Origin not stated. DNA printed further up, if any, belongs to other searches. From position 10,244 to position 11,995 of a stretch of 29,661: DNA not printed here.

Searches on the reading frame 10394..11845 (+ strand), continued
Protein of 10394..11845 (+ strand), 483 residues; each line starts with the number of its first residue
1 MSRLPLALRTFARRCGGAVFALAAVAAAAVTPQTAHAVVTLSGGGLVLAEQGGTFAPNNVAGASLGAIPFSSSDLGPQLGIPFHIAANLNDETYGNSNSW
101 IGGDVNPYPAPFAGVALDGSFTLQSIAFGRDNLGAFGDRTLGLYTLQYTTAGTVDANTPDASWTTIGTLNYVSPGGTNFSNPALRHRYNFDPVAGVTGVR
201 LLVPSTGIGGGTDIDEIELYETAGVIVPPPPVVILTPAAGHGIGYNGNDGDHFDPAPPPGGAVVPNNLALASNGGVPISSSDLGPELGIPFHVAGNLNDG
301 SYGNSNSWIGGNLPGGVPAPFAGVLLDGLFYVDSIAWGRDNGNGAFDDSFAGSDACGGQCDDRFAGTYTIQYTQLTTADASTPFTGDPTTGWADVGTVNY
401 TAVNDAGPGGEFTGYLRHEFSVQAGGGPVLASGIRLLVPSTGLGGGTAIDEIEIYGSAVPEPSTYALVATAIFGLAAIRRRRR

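Call 61: search_protein_families(library=ncbifam, proteins=[window:10394-11845:+, L069:2020-2724:-, L033:1675-2430:+], max_evalue=0.001)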
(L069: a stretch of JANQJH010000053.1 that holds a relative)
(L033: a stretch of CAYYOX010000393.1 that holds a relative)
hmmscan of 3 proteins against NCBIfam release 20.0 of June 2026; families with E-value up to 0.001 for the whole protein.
window:10394-11845:+ (483 aa): 6 families
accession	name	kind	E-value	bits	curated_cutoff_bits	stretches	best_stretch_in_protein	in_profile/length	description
NF033554.9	floc_PepA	equivalog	4.8e-07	29.8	80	1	457-483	235-261/261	flocculation-associated PEP-CTERM protein PepA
TIGR02595.1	PEP_CTERM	domain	2.9e-05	24.6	16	1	459-483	1-24/24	PEP-CTERM sorting domain-containing protein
NF038129.1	PEP_NF038129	equivalog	7.4e-05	22.7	65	1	456-482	168-194/194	NF038129 family PEP-CTERM protein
NF038120.1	PEP_CTERM_QFxxD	subfamily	8.3e-05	22.6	80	1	448-481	184-215/215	NF038120 family PEP-CTERM protein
NF041538.1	PEP_EDSA_1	subfamily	0.00012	21.8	100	1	458-482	282-307/307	EDSAP-1 family PEP-CTERM protein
NF038124.1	PEP_CTERM_TLD_A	exception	0.00015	21.4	100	1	447-483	198-235/235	PEP_CTERM-anchored TLD domain-containing protein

L069:2020-2724:- (234 aa): 10 families
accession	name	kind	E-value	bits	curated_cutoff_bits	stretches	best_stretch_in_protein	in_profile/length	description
TIGR03338.1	phnR_burk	equivalog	3.6e-25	88.8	271.5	1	34-217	23-209/212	phosphonate utilization associated transcriptional regulator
NF003011.0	PRK03837.1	subfamily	6.9e-16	58.6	260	1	87-218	98-230/241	transcriptional regulator NanR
NF007741.0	PRK10421.1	equivalog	4.8e-15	55.6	311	2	96-214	101-226/262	transcriptional regulator LldR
NF008504.0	PRK11414.1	equivalog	2e-12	47.3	225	1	36-212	25-206/221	GntR family transcriptional regulator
NF007442.0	PRK09990.1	equivalog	2.4e-09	37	301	1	47-219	36-233/256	transcriptional regulator GlcC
NF007588.0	PRK10225.1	equivalog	1.6e-07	30.9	442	1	44-90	31-78/257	Uxu operon transcriptional regulator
NF008571.0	PRK11523.1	equivalog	4.5e-06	26.3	396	1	34-216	20-220/258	transcriptional regulator ExuR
NF008576.0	PRK11534.1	equivalog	1.5e-05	24.8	218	1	24-216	9-212/225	DNA-binding transcriptional regulator CsiR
NF052290.2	MocR_like_YczR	exception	1.8e-05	23.7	487.4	1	22-137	18-140/458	MocR-like transcription factor YczR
NF007001.0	PRK09464.1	equivalog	0.00071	19.3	330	0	33-87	20-75/254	pyruvate dehydrogenase complex transcriptional repressor PdhR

L033:1675-2430:+ (251 aa): 10 families
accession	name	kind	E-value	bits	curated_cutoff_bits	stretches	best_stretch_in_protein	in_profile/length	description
TIGR03338.1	phnR_burk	equivalog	2.8e-25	89.2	271.5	1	45-239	16-209/212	phosphonate utilization associated transcriptional regulator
NF008504.0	PRK11414.1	equivalog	3.7e-13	49.7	225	1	45-160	16-131/221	GntR family transcriptional regulator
NF003011.0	PRK03837.1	subfamily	5.6e-12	45.8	260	1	108-241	101-231/241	transcriptional regulator NanR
NF007741.0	PRK10421.1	equivalog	2.8e-11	43.3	311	1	114-237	101-227/262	transcriptional regulator LldR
NF008576.0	PRK11534.1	equivalog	6.5e-09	35.8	218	1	47-245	14-219/225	DNA-binding transcriptional regulator CsiR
NF007442.0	PRK09990.1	equivalog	2.4e-06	27.2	301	1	46-241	16-233/256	transcriptional regulator GlcC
NF053730.1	TransRegRv1152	equivalog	4.5e-05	23.4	170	1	39-110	15-87/120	Rv1152 family transcriptional regulator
NF007001.0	PRK09464.1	equivalog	0.0001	22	330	0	44-94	14-65/254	pyruvate dehydrogenase complex transcriptional repressor PdhR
TIGR02018.2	his_ut_repres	equivalog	0.00044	19.7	220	0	45-119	4-80/226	histidine utilization transcriptional repressor HutC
NF008571.0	PRK11523.1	equivalog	0.00094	18.7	396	0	202-241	184-223/258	transcriptional regulator ExuR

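Call 75: find_encoding_contigs(protein=P0019, flank=5000, max_places=2)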
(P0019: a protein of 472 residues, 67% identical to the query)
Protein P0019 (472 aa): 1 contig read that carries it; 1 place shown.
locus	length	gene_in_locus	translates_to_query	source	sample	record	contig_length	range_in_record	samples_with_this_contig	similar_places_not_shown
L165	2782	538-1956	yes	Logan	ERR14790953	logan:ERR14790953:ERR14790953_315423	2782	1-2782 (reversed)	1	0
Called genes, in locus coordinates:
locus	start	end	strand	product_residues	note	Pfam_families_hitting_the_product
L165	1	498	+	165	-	?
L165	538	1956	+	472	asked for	-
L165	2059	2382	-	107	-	PF07992:Pyr_redox_2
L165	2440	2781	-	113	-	?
